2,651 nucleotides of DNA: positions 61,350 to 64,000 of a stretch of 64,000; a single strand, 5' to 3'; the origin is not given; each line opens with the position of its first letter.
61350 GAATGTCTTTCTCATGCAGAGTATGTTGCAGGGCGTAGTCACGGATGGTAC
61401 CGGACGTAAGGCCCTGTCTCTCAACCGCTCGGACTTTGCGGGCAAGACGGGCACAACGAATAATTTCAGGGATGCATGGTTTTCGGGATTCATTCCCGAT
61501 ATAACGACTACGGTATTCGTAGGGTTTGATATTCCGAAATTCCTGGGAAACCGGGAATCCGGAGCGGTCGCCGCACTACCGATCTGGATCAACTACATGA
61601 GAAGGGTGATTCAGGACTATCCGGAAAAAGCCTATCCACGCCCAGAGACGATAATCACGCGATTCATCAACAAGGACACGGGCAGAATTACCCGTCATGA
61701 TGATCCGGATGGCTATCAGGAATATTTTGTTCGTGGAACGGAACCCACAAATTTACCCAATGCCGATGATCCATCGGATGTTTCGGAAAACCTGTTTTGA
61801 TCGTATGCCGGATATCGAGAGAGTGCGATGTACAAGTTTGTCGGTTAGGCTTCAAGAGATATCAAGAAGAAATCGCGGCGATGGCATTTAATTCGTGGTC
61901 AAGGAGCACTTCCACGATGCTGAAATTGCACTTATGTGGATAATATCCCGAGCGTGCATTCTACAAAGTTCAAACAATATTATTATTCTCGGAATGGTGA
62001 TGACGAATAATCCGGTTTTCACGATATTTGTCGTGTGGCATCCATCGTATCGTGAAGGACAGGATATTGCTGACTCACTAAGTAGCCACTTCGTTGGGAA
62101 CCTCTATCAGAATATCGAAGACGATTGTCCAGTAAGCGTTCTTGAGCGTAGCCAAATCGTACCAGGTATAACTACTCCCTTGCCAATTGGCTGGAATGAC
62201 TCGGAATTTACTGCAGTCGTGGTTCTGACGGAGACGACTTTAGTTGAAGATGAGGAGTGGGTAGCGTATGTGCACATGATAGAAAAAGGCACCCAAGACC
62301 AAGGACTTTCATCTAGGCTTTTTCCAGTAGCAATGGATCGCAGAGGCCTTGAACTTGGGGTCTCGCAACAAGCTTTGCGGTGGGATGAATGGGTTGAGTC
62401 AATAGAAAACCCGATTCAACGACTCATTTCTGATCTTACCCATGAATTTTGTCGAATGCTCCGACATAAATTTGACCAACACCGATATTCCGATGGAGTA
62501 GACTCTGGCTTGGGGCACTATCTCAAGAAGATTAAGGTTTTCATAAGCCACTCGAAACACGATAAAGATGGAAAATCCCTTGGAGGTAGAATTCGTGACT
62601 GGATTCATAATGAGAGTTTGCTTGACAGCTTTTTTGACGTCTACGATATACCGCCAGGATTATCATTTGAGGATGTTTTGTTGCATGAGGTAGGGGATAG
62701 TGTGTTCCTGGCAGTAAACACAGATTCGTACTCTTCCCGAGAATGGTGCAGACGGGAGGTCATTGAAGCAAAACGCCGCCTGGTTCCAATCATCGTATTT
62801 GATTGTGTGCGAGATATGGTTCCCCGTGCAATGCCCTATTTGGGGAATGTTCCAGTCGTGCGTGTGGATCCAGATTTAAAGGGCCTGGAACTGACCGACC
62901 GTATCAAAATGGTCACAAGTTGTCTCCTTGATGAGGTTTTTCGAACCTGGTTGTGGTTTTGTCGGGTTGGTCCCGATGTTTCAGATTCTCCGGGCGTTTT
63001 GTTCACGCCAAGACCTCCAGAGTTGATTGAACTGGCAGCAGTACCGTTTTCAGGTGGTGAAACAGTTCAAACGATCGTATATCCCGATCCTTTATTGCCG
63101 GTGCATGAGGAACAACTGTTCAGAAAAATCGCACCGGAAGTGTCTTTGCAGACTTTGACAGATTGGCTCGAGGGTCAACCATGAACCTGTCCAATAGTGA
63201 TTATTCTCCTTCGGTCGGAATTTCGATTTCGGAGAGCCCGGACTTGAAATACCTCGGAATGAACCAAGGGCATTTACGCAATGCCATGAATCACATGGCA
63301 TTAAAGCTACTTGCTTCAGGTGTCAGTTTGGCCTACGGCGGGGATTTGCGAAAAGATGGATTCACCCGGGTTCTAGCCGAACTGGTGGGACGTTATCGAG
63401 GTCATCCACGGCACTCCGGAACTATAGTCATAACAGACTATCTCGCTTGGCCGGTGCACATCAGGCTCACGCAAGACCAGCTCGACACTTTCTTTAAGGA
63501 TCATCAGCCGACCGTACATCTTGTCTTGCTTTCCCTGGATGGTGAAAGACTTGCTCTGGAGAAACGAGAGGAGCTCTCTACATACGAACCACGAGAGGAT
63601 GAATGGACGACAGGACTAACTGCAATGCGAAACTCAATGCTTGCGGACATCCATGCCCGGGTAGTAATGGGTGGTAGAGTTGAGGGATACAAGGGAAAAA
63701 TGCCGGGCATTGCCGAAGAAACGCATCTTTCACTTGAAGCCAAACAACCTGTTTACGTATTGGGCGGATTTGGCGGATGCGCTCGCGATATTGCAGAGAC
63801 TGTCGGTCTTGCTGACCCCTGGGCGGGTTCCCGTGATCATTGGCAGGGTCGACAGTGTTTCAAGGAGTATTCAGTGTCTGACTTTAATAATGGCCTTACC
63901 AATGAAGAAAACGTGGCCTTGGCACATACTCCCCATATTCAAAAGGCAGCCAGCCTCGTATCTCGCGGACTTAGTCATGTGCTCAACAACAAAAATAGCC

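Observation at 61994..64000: Translationally coupled TIR-domain and SLOG-domain genes at the window edge, Thoeris-like in logic but non-canonical in architecture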

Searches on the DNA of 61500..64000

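Call 111: search_rna_families(source=window, start=61500, end=64000, threshold=evalue, max_evalue=1)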
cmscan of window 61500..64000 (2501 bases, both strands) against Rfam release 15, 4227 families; matches with E-value up to 1: 0.
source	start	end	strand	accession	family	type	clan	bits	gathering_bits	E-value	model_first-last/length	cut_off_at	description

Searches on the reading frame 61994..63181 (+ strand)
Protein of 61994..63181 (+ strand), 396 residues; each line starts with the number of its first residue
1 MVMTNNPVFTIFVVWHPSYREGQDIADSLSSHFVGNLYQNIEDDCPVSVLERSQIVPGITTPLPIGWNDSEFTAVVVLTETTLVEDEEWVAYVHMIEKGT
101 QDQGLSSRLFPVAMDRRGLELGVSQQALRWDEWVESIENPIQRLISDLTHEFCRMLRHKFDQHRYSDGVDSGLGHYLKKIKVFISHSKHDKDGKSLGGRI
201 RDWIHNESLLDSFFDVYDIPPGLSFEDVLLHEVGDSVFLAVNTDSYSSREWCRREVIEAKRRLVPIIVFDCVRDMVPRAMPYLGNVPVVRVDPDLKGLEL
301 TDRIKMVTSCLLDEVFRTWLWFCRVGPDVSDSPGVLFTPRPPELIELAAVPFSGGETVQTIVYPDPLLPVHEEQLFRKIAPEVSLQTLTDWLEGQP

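Call 5: search_protein_families(library=pfam, proteins=[window:61994-63181:+], max_evalue=1)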
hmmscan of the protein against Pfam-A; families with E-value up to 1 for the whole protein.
window:61994-63181:+ (396 aa): 1 family
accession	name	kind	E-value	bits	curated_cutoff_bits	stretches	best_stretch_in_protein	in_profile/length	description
PF13676.11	TIR_2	-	3e-09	37.8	28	1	182-271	1-93/122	TIR domain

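Call 6: search_protein_families(library=padloc, proteins=[window:61994-63181:+], max_evalue=1)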
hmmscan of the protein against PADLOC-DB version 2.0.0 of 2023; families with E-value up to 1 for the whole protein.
window:61994-63181:+ (396 aa): 2 families
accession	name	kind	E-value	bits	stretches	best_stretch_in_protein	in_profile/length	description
PDLC00434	ThsB1|ThsB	-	3.7e-08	30.8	1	178-267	137-224/396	TIR-like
PDLC03015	TIR-NLR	-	0.0029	14.4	1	180-262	2-80/824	-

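Call 7: search_protein_families(library=ncbifam, proteins=[window:61994-63181:+], max_evalue=1)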
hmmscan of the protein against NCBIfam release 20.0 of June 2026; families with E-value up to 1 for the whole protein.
window:61994-63181:+ (396 aa): 3 families
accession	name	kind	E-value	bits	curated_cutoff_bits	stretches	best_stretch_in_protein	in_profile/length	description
NF058526.1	Thoeris_type3_ThcB4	equivalog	4.5e-10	38.9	220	1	178-267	126-213/375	Thoeris type III anti-phage system protein ThcB4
NF042941.1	Retron_TIR_antiphage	equivalog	0.00034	19.5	600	1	176-266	336-431/464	TIR domain-containing anti-phage reverse transcriptase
NF040588.1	FxsC_Nterm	equivalog_domain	0.03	14.3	130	1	211-263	47-99/182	TIR-like protein FxsC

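Call 8: find_encoding_contigs(protein=window:61994-63181:+, flank=10000, max_places=10)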
Protein window:61994-63181:+ (396 aa): no gene with exactly this product is on record in the collection.

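Call 37: find_homologous_proteins(query=window:61994-63181:+)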
Query window:61994-63181:+ (396 aa): 1793 proteins with E <= 0.001 among 6570 candidates; the best 120 are listed.
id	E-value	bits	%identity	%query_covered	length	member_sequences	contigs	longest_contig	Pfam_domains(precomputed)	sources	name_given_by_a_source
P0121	2.2e-268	908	99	100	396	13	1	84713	PF13676.12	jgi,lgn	-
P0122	4.8e-174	597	68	99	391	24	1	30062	PF13676.12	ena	-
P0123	2.1e-173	595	68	99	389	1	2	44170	PF13676.12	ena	-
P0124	4.3e-172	591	66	99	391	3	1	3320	PF13676.12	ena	-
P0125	1.3e-171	589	67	99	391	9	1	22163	PF13676.12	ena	-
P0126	5.8e-170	584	68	99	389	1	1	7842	PF13676.12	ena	-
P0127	1.1e-166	573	67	97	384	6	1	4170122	PF13676.12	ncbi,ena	-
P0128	4.0e-166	571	65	99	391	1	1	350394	PF13676.12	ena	-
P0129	5.8e-162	557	64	99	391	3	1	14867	PF13676.12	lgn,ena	-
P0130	1.5e-161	556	63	99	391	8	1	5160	PF13676.12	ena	-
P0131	1.1e-160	553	63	99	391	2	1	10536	PF13676.12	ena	-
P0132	1.4e-159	549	63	99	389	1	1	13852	PF13676.12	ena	-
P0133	1.9e-159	549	62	99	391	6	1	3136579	PF13676.12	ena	-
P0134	2.2e-159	549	61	99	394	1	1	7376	PF13676.12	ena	-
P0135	3.7e-159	548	62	99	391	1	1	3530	PF13676.12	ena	-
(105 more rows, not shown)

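Call 38: find_encoding_contigs(protein=P0121, flank=10000, max_places=4)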
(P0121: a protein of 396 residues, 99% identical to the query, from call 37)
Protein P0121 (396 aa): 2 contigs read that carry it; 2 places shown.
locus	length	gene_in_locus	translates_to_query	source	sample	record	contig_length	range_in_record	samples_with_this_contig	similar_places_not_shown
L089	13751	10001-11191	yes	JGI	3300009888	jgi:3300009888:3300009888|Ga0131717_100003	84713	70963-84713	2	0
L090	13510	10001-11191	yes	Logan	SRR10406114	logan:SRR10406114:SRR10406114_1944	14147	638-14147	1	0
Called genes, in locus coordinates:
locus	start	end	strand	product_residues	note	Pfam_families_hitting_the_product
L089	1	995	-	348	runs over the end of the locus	PF01180:DHO_dh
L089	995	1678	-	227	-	PF01479:S4 (weak), PF00849:PseudoU_synth_2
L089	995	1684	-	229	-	PF01479:S4 (weak), PF00849:PseudoU_synth_2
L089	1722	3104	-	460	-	PF00206:Lyase_1, PF08328:ASL_C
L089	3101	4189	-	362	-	PF02540:NAD_synthase (faint), PF03054:tRNA_Me_trans, PF20259:tRNA_Me_trans_M, PF20258:tRNA_Me_trans_C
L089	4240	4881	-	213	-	-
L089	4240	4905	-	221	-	-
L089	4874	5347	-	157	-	PF00293:NUDIX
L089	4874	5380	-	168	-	PF00293:NUDIX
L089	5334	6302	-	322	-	PF00126:HTH_1, PF03466:LysR_substrate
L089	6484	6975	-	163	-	-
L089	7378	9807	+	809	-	PF00912:Transgly, PF17092:PCB_OB, PF00905:Transpeptidase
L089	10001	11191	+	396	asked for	PF13676:TIR_2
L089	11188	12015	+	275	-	PF18163:LD_cluster2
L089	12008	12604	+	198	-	PF08937:ThsB_TIR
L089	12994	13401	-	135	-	PF03160:Calx-beta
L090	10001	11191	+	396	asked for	PF13676:TIR_2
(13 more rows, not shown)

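Call 50: predict_structure(alignment_id=A2)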
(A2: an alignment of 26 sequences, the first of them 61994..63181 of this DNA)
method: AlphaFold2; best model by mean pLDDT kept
length: 396 residues; sequences in the alignment: 26
mean_pLDDT: 63.5   pTM: 0.63
mean pLDDT of the five models: 63.5, 62.5, 62.1, 62.0, 60.5
residues with pLDDT >= 90: 2; 70-90: 174; 50-70: 102; < 50: 118
segments of 3 or more residues with pLDDT < 50: 1-7, 35-51, 53-73, 81-137, 164-171, 275-278, 352-355
pLDDT, mean of each block of 10 residues (from residue 1): 41 60 69 45 40 40 37 52 37 38 35 38 35 47 63 61 46 64 83 85 76 68 66 70 84 84 84 61 78 78 76 78 76 84 75 61 83 85 86 75
secondary structure, 60 per line:
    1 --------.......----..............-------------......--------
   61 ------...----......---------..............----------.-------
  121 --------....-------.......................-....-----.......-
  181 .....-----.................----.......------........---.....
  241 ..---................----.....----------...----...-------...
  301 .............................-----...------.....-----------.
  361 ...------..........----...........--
elements in order: E9-15 H20-33 E47-52 E74-79 H89-102 H140-162 H164-167 H173-179 E181-185 H191-207 E212-215 H225-232 E236-242 H246-261 E266-270 E288-290 H298-329 E335-337 H344-348 E360-363 H370-379 E384-387 H388-394

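Call 52: search_protein_families(library=pfam, proteins=[L089:12008-12601:+], max_evalue=0.01)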
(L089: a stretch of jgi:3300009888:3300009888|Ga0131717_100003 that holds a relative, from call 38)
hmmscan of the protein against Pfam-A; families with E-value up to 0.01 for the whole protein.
L089:12008-12601:+ (198 aa): 1 family
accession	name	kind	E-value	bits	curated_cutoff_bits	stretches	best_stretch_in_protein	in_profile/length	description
PF08937.16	ThsB_TIR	-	1.3e-19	70.9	21.2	1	5-104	1-97/100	Thoeris protein ThsB, TIR-like domain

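Call 54: fold_search(model_id=the predicted structure, library=pdb)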
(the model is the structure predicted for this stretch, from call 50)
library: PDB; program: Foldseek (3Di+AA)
matches with E <= 10: 1176; with E <= 0.001: 0
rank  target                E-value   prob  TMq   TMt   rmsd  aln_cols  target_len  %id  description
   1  3bjz_C                3.2e-03  0.93  0.20  0.37  13.3       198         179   14  Crystal structure of Pseudomonas aeruginosa phosphoheptose isomerase (released 2007-12-18)
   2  2i2w_A                5.2e-03  0.82  0.19  0.33  12.8       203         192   14  Crystal Structure of Escherichia Coli Phosphoheptose Isomerase (released 2007-08-21)
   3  5v8s_B                7.1e-03  0.99  0.25  0.25   6.2       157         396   12  Flavo di-iron protein H90D mutant from Thermotoga maritima (released 2017-04-19)
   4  7r2o_A                7.1e-03  0.97  0.23  0.22   5.6       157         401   15  Crystal structure of a flavodiiron protein S262Y mutant in the oxidized state from Escherichia coli (released 2023-02-15)
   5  6etb_A                8.0e-03  0.97  0.23  0.22   5.6       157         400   15  Aerobic S262Y mutation of E. coli FLRD core (released 2018-11-07)
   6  7r1h_A                8.0e-03  0.63  0.24  0.24  19.2       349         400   15  Crystal structure of a flavodiiron protein D52K mutant in the reduced state from Escherichia coli (released 2023-02-15)
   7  4ml3_C                1.1e-02  1.00  0.25  0.62   4.2       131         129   17  X-ray structure of ComE D58A REC domain from Streptococcus pneumoniae (released 2014-02-19)
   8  7r0f_A                1.2e-02  0.94  0.22  0.22   5.6       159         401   16  Crystal structure of a flavodiiron protein D52K mutant in the oxidized state from Escherichia coli (released 2023-02-15)
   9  5i01_C                1.2e-02  0.87  0.21  0.40  12.7       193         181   13  Structure of phosphoheptose isomerase GmhA from Neisseria gonorrhoeae (released 2016-02-17)
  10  7epf                  1.3e-02  0.92  0.23  0.23  12.1       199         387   10  Crystal structure of mGlu2 bound to NAM597 (released 2021-06-23)
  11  3bjz_B                1.4e-02  0.85  0.22  0.40  12.9       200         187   15  Crystal structure of Pseudomonas aeruginosa phosphoheptose isomerase (released 2007-12-18)
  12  4dik_A                1.6e-02  0.97  0.23  0.23   6.3       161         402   10  Flavo Di-iron protein H90A mutant from Thermotoga maritima (released 2012-10-17)
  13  5ax7_A                1.6e-02  0.63  0.23  0.26  21.6       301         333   12  yeast pyruvyltransferase Pvg1p (released 2016-06-08)
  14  4b43                  1.7e-02  0.75  0.23  0.26  18.6       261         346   11  Bacterial translation initiation factor IF2 (1-363), apo form, double mutant K86L H130A (released 2013-09-18)
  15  7r2p_A                1.8e-02  0.91  0.22  0.22   5.6       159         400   16  Crystal structure of a flavodiiron protein D52K/S262Y mutant in the oxidized state from Escherichia coli (released 2023-02-15)
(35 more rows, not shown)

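Call 56: search_protein_families(library=ncbifam, proteins=[L089:12008-12601:+], max_evalue=0.1)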
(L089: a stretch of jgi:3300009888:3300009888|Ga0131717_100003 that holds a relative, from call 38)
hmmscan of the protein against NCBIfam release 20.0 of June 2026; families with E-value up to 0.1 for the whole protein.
L089:12008-12601:+ (198 aa): 0 families
